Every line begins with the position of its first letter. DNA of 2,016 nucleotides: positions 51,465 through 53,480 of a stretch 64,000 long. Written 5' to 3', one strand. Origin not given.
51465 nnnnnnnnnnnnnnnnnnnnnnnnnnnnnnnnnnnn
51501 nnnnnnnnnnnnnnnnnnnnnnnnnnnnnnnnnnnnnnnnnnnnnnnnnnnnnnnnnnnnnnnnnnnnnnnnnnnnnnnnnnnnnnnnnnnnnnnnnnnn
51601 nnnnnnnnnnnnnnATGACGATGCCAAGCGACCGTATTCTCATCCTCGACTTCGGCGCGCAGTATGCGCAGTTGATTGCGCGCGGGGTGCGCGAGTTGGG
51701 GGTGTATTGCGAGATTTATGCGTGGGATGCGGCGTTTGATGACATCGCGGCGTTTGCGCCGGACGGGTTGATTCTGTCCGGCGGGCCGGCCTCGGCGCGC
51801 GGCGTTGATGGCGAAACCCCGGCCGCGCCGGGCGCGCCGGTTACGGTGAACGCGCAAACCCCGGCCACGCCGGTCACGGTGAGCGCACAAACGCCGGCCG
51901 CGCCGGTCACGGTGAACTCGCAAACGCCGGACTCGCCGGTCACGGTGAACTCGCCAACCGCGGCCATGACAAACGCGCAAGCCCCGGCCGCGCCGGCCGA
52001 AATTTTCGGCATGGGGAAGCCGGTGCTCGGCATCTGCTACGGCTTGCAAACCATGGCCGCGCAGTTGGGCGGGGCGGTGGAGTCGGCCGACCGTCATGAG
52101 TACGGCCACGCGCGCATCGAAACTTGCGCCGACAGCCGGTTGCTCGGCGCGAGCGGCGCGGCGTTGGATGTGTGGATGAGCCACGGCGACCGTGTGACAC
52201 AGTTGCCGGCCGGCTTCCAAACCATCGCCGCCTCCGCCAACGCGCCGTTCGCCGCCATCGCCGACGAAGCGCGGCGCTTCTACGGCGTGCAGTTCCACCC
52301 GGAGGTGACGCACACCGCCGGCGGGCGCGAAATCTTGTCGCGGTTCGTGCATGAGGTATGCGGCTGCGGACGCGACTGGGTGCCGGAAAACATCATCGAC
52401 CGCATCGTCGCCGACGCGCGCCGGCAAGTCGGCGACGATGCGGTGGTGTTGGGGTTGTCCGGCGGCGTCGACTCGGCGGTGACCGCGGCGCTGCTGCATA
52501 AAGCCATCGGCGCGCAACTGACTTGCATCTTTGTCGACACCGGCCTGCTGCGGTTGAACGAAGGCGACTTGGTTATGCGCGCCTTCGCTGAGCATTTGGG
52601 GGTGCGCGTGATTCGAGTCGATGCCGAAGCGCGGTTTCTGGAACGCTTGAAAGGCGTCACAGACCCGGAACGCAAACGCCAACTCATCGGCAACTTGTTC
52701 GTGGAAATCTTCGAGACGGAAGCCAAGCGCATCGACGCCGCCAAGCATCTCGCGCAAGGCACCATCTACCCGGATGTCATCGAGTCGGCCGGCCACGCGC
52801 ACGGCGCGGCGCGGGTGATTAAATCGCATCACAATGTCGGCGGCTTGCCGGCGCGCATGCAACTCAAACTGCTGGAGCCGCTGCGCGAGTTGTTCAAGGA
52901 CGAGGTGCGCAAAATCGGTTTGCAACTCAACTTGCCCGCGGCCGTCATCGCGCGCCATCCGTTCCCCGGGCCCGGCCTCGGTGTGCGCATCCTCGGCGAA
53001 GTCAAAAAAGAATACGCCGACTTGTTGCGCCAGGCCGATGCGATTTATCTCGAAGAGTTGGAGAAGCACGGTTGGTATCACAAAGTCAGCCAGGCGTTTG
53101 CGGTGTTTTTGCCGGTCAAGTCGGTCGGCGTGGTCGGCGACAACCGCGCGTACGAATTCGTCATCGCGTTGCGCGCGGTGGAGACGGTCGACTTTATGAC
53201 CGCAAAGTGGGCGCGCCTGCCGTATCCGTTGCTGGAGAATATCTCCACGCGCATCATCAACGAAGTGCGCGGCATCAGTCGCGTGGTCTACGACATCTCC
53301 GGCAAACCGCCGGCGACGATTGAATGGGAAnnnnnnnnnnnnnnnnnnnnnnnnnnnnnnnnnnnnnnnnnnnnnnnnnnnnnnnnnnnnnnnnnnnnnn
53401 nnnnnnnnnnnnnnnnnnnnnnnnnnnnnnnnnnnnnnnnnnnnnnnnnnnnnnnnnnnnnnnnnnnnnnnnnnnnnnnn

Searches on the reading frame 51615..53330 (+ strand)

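Call 85: search_protein_families(library=pfam, proteins=[window:51615-53330:+], max_evalue=0.001)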
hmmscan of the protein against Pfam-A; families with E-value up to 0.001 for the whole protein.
window:51615-53330:+ (572 aa): 5 families
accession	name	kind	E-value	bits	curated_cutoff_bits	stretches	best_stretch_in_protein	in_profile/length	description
PF00958.27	GMP_synt_C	-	2.9e-43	146.3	27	1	480-571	1-92/92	GMP synthase C terminal domain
PF00117.34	GATase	-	1e-39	136.7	22.8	2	102-247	40-189/190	Glutamine amidotransferase class-I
PF02540.23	NAD_synthase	-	4.4e-10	39.5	21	1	268-337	12-81/242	NAD synthase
PF07722.19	Peptidase_C26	-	2.3e-09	37.8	20.5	1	130-230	101-219/219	Peptidase C26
PF03054.22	tRNA_Me_trans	-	2.8e-05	24.3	20.6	1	276-309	2-34/202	tRNA methyl transferase HUP domain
